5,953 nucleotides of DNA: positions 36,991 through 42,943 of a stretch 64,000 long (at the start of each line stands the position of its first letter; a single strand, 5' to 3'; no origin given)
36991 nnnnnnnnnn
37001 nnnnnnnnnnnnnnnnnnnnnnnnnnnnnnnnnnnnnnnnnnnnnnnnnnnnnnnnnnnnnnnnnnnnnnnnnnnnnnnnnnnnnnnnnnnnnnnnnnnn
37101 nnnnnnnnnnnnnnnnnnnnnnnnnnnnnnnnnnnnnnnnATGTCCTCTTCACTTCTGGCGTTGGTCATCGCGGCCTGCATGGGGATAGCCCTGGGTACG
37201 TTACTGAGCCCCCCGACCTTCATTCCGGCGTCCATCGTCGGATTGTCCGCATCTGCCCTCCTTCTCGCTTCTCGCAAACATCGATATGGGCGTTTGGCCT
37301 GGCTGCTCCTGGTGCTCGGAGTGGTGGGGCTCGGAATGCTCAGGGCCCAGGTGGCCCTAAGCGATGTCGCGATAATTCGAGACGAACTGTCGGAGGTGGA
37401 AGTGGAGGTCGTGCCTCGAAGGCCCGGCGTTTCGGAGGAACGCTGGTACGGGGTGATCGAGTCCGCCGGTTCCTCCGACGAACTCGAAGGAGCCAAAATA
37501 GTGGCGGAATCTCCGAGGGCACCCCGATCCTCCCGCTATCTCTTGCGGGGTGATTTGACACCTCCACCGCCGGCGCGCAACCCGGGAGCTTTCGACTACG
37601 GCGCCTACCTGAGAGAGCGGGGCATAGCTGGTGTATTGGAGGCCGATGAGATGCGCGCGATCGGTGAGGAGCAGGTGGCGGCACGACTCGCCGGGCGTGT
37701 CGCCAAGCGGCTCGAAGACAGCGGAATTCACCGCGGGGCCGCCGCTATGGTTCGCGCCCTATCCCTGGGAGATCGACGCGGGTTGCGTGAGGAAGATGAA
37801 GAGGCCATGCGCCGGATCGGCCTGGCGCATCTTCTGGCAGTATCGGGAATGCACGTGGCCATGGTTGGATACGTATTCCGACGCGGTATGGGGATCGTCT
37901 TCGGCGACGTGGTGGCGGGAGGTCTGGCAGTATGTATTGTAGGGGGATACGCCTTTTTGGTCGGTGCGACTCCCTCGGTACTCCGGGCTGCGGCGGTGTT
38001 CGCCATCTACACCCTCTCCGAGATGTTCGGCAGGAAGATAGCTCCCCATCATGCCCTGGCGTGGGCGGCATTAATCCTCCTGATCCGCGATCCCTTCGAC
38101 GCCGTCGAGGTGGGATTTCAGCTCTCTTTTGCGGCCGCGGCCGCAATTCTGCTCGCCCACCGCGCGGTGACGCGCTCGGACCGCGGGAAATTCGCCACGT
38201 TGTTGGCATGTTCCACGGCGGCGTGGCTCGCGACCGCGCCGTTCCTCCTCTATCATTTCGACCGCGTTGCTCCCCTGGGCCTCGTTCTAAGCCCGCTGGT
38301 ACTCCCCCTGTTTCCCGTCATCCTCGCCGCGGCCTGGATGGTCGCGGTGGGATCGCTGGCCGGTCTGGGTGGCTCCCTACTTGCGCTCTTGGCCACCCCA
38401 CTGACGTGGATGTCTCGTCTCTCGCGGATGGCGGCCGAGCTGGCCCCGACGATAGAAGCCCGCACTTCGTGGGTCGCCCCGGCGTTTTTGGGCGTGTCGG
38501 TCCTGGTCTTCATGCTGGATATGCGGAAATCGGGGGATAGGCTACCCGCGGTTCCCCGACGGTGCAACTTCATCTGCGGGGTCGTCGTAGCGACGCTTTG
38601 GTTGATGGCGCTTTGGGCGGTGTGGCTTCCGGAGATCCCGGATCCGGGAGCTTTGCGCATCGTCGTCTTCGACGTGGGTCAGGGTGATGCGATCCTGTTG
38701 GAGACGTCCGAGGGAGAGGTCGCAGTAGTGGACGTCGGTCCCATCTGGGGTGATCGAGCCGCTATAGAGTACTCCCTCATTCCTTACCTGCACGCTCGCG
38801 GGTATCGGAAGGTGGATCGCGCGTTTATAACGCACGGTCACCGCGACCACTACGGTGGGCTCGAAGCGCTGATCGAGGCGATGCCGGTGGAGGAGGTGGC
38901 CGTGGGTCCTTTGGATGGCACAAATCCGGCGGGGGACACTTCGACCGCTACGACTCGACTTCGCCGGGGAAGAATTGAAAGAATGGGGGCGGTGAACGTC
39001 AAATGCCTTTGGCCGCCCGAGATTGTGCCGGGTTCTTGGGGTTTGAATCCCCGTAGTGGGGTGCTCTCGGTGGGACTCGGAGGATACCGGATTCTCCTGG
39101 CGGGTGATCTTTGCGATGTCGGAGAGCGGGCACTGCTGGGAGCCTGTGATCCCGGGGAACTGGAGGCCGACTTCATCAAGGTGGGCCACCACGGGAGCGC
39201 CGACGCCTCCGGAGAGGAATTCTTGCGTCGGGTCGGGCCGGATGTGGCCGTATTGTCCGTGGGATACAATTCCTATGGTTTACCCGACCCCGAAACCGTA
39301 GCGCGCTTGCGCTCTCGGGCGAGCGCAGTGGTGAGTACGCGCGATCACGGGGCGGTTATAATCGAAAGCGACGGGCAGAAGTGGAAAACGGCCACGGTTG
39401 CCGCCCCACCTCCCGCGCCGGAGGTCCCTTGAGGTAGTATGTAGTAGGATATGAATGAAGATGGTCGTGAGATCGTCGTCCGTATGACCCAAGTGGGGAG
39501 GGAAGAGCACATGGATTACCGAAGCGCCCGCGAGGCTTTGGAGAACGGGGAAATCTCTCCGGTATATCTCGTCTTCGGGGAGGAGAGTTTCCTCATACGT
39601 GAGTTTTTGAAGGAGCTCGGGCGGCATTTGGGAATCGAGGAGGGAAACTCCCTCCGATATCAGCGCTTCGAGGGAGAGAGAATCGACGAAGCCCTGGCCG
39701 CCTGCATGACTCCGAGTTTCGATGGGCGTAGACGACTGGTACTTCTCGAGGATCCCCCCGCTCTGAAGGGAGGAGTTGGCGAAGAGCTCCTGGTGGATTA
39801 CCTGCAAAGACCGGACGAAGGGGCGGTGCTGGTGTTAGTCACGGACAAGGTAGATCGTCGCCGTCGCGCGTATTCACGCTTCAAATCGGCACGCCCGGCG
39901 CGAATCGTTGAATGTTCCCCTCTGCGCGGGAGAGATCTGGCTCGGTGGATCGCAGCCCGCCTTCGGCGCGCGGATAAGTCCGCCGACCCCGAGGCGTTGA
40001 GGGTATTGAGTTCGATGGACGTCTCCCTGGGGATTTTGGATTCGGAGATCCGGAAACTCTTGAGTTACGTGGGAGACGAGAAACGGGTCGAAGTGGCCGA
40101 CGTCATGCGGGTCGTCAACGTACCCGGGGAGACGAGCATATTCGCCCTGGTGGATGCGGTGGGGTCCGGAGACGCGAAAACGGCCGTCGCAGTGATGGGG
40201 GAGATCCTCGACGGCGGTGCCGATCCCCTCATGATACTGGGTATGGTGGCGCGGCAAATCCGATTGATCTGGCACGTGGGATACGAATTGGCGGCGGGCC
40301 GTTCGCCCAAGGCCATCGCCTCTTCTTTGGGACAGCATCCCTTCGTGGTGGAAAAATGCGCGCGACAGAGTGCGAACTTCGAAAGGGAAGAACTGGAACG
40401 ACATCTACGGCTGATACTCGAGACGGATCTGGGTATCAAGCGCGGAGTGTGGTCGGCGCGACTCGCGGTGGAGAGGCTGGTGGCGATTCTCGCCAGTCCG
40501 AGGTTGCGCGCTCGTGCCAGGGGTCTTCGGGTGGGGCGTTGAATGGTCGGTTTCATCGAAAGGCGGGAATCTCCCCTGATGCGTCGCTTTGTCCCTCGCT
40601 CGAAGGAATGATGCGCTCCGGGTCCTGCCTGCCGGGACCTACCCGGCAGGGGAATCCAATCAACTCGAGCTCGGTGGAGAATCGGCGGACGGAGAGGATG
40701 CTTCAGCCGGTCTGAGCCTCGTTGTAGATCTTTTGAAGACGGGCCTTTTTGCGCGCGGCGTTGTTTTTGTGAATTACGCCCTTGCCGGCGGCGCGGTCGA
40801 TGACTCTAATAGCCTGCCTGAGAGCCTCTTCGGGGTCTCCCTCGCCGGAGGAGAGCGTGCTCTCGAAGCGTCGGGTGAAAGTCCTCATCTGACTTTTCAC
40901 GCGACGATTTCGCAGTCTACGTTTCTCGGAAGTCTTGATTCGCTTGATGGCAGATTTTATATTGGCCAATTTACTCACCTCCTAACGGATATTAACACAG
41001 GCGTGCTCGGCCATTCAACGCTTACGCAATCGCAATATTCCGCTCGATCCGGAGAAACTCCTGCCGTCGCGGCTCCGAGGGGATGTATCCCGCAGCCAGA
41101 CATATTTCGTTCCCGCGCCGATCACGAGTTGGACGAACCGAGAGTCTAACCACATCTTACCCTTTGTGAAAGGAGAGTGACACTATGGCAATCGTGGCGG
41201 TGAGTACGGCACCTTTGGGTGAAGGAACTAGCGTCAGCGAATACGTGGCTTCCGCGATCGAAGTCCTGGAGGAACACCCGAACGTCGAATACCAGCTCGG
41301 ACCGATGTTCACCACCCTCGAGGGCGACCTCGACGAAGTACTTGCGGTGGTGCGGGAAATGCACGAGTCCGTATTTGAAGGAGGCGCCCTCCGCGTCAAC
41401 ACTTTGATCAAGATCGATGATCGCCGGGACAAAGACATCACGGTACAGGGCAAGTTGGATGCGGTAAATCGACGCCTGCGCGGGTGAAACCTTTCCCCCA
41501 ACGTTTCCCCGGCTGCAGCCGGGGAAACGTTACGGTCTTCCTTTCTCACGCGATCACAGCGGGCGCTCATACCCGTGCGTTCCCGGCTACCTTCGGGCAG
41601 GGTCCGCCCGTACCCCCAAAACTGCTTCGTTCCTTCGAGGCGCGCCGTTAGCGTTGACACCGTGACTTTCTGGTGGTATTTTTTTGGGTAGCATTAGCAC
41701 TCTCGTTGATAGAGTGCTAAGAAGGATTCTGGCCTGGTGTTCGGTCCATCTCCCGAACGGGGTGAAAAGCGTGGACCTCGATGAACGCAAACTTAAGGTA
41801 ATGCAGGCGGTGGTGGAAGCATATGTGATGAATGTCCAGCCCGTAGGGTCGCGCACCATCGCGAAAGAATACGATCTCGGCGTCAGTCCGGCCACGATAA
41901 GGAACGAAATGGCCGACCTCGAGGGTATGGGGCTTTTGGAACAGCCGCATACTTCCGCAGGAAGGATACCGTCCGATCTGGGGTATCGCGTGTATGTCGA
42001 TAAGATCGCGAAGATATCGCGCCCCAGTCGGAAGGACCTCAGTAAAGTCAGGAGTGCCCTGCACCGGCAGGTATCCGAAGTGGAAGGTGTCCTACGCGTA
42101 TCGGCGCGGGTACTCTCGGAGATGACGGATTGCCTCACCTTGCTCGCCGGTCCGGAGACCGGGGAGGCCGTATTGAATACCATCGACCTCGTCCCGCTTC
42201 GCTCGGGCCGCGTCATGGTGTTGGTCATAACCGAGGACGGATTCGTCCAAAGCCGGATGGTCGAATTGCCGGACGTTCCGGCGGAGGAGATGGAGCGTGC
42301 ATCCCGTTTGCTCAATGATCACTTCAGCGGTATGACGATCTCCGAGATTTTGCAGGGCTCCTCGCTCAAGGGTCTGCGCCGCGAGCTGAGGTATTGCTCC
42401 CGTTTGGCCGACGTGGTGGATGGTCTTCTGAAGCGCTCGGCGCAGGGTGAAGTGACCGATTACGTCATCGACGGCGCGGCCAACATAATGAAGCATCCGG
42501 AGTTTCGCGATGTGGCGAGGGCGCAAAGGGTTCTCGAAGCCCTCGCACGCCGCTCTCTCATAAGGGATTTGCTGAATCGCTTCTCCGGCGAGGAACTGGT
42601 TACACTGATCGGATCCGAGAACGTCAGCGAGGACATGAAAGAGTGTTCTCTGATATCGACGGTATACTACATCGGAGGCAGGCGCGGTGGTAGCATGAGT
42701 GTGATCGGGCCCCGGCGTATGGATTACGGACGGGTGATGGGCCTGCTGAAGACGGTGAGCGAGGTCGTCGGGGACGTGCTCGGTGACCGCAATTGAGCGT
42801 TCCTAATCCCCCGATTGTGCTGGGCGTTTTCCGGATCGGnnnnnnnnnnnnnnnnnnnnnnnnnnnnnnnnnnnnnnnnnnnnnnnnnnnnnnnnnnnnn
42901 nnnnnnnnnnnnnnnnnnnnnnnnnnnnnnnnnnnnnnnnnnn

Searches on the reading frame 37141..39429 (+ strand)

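Call 21: search_protein_families(library=pfam, proteins=[window:37141-39429:+], max_evalue=0.00001)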
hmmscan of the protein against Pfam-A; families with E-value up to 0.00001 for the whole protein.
window:37141-39429:+ (763 aa): 3 families
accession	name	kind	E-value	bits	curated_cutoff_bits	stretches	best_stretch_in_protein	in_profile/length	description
PF03772.21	Competence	-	2e-48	165.5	23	1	207-458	1-263/270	Competence protein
PF00753.33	Lactamase_B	-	2.5e-17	63.9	22.7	1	511-708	2-195/196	Metallo-beta-lactamase superfamily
PF13567.11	DUF4131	-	7.6e-14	52.2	31.6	1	25-170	6-161/165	Domain of unknown function (DUF4131)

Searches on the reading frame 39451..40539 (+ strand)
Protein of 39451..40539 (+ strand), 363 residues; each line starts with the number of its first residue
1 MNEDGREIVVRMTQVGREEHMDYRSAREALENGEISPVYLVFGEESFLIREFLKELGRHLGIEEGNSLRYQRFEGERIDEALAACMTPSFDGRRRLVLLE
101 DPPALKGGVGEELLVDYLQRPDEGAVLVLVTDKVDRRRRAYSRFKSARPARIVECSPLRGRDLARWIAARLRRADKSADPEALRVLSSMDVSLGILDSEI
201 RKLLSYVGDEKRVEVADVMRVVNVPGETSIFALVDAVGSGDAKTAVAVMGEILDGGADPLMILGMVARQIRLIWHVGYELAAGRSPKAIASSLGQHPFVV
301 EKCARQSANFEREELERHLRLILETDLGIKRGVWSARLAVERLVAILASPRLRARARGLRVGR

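Call 21: search_protein_families(library=pfam, proteins=[window:39451-40539:+], max_evalue=0.00001)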
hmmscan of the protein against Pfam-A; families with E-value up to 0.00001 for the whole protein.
window:39451-40539:+ (363 aa): 2 families
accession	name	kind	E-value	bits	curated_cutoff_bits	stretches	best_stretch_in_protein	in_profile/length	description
PF21694.2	DNA_pol3_delta_C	-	4e-28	98.3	27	1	227-344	1-118/121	DNA polymerase III delta subunit, C-terminal domain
PF06144.19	DNA_pol3_delta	-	1.7e-08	34.9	21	1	39-155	1-123/124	DNA polymerase III, delta subunit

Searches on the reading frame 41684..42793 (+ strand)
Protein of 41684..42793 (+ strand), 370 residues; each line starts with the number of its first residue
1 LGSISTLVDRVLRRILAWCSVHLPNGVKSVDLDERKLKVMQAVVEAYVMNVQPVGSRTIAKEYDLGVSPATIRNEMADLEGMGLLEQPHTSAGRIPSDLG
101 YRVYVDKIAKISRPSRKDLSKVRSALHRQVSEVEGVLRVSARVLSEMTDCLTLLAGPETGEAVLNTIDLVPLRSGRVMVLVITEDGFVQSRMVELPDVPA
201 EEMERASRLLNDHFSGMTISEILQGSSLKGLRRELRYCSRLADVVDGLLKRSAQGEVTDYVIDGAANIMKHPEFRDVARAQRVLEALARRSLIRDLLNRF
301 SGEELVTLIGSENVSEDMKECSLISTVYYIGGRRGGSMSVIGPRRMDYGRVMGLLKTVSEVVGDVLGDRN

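Call 21: search_protein_families(library=pfam, proteins=[window:41684-42793:+], max_evalue=0.00001)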
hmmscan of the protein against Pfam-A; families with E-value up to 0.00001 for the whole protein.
window:41684-42793:+ (370 aa): 1 family
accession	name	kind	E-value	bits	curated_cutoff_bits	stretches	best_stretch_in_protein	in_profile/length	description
PF01628.27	HrcA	-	1.3e-52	179.4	22.2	1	135-352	2-215/215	HrcA protein C terminal domain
